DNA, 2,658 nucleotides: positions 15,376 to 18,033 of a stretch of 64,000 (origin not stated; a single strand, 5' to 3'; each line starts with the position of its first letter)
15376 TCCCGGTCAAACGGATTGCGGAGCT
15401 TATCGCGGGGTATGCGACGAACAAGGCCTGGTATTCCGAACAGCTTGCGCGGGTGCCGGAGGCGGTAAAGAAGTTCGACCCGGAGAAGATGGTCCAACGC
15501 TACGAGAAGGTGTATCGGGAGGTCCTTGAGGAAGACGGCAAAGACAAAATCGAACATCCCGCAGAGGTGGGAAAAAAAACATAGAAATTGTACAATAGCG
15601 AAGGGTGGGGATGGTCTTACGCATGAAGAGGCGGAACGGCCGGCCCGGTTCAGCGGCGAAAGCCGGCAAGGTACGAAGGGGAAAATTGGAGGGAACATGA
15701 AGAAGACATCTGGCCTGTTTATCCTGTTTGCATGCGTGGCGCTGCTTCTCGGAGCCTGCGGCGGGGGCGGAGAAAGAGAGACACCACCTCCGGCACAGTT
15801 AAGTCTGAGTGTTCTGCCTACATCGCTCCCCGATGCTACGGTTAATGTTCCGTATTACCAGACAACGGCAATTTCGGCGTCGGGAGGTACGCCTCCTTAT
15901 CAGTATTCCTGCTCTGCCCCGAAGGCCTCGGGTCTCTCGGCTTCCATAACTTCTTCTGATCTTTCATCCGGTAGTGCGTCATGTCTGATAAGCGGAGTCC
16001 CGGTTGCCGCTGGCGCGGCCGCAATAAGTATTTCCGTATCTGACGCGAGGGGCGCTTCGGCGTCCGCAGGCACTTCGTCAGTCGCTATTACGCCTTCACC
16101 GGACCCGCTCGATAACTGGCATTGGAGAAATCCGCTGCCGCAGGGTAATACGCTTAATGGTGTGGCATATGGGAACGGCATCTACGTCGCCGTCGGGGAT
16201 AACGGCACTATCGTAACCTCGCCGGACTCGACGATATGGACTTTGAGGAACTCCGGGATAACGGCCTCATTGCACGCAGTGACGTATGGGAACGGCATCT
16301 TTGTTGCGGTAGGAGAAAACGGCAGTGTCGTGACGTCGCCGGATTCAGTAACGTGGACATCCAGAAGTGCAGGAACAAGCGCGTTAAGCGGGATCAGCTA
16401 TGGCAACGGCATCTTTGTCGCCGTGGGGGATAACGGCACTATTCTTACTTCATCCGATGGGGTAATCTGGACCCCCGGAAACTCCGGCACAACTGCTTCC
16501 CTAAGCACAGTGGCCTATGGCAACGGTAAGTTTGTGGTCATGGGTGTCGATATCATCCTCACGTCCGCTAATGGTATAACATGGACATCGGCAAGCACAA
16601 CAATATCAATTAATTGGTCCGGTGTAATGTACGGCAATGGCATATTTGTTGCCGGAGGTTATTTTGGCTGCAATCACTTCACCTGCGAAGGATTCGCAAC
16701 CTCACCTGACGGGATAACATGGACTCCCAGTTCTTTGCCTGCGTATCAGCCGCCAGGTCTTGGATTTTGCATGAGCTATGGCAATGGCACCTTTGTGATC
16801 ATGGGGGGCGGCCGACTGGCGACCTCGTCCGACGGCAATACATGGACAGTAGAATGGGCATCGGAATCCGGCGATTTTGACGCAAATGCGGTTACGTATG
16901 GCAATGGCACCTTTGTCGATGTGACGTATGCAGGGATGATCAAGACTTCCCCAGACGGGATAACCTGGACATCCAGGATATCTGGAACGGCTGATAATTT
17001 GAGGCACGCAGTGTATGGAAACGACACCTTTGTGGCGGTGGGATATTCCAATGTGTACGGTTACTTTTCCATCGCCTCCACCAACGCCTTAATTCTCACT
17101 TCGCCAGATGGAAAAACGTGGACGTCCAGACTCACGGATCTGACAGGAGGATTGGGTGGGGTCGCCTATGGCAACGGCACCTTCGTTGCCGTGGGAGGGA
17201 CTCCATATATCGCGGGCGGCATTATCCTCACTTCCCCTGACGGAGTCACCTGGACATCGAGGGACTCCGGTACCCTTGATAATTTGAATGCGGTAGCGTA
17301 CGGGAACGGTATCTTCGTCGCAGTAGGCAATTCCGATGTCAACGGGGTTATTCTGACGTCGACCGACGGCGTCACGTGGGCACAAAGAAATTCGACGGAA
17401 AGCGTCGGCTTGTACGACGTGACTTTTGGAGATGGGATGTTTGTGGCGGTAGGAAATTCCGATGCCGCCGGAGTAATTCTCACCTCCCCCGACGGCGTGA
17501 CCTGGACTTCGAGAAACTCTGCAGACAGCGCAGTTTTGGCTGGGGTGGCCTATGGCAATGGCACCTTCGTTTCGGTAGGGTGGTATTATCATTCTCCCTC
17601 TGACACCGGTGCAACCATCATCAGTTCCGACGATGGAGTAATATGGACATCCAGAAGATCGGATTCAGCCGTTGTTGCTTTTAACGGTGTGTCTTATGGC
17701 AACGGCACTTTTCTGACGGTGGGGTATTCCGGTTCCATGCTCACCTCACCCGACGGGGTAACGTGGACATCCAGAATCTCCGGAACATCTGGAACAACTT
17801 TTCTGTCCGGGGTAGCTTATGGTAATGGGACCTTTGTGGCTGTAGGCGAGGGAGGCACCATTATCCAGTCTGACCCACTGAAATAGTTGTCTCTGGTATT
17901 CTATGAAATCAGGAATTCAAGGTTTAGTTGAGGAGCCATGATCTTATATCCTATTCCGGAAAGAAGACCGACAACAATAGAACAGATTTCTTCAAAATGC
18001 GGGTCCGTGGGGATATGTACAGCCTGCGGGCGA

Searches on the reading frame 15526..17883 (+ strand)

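Call 6: search_protein_families(library=pfam, proteins=[window:15526-17883:+], max_evalue=0.01)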
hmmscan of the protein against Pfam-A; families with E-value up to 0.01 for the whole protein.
window:15526-17883:+ (786 aa): 1 family
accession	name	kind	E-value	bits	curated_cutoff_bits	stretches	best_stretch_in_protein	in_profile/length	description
PF19755.4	DUF6242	-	2e-14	54.4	29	1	232-315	124-217/217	Domain of unknown function (DUF6242)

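Call 80: search_protein_families(library=ncbifam, proteins=[window:15526-17883:+], max_evalue=0.001)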
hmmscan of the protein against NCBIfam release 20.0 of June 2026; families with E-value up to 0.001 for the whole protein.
window:15526-17883:+ (786 aa): 1 family
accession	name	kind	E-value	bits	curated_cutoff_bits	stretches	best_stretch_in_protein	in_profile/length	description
NF053688.1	BamI_Bacteroidota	equivalog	3.1e-08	33.3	370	0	232-319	143-243/452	BamI family beta-barrel-assembly machinery protein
